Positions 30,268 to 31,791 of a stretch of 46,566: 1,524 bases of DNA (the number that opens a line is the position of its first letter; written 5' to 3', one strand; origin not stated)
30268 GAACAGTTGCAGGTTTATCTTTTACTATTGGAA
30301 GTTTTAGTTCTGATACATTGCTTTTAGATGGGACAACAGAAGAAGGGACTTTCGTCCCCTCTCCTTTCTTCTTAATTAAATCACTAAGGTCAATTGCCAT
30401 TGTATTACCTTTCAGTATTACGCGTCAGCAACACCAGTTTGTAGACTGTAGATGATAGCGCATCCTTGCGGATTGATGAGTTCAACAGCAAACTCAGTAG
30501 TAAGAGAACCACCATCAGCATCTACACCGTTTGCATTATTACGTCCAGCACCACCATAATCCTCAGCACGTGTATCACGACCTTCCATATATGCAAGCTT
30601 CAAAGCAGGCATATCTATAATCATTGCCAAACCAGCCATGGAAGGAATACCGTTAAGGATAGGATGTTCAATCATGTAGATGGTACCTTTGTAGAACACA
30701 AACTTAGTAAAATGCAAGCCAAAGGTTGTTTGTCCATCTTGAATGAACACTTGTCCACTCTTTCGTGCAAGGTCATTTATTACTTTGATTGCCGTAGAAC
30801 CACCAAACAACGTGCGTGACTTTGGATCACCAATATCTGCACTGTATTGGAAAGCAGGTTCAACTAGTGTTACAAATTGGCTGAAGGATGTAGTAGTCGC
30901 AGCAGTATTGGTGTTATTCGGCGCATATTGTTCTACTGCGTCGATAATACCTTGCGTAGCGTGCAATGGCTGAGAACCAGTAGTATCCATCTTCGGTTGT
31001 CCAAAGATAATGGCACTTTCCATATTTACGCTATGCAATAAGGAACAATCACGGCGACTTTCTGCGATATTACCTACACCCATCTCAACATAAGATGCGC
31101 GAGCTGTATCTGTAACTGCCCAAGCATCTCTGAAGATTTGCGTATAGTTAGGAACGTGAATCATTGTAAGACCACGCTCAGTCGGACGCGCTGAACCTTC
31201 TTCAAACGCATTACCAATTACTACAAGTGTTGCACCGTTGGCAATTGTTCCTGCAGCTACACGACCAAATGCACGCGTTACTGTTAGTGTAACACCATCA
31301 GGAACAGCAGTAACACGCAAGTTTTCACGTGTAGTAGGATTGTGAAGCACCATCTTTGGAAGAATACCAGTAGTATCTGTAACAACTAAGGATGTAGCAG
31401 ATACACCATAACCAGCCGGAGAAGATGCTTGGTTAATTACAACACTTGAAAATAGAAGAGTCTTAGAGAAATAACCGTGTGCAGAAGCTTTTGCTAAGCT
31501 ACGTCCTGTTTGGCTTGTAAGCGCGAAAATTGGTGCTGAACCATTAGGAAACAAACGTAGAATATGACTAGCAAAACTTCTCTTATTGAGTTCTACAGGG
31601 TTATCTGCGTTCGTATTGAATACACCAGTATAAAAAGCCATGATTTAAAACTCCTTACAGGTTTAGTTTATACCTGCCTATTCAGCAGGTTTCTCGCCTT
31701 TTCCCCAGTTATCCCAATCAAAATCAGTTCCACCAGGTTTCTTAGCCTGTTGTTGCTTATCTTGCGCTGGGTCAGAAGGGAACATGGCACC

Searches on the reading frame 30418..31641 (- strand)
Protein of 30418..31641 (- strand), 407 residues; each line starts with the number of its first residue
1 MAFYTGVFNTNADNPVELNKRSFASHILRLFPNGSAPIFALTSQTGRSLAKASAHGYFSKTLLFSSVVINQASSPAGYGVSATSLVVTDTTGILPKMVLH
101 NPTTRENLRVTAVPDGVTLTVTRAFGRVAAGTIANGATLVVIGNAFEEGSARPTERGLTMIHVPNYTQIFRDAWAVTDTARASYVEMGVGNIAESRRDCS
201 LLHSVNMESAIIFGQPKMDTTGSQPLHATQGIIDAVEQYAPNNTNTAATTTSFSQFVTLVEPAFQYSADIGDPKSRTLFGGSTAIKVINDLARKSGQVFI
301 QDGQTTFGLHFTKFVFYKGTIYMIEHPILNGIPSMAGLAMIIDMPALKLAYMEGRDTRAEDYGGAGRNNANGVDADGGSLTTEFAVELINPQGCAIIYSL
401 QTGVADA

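Call 26: search_protein_families(library=phrogs, proteins=[window:30418-31641:-], max_evalue=0.001)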
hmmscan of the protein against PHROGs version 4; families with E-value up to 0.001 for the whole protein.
window:30418-31641:- (407 aa): 1 family
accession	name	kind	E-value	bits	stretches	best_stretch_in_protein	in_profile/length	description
phrog_1328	-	head and packaging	5.3e-41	142.4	1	4-405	4-311/583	major head protein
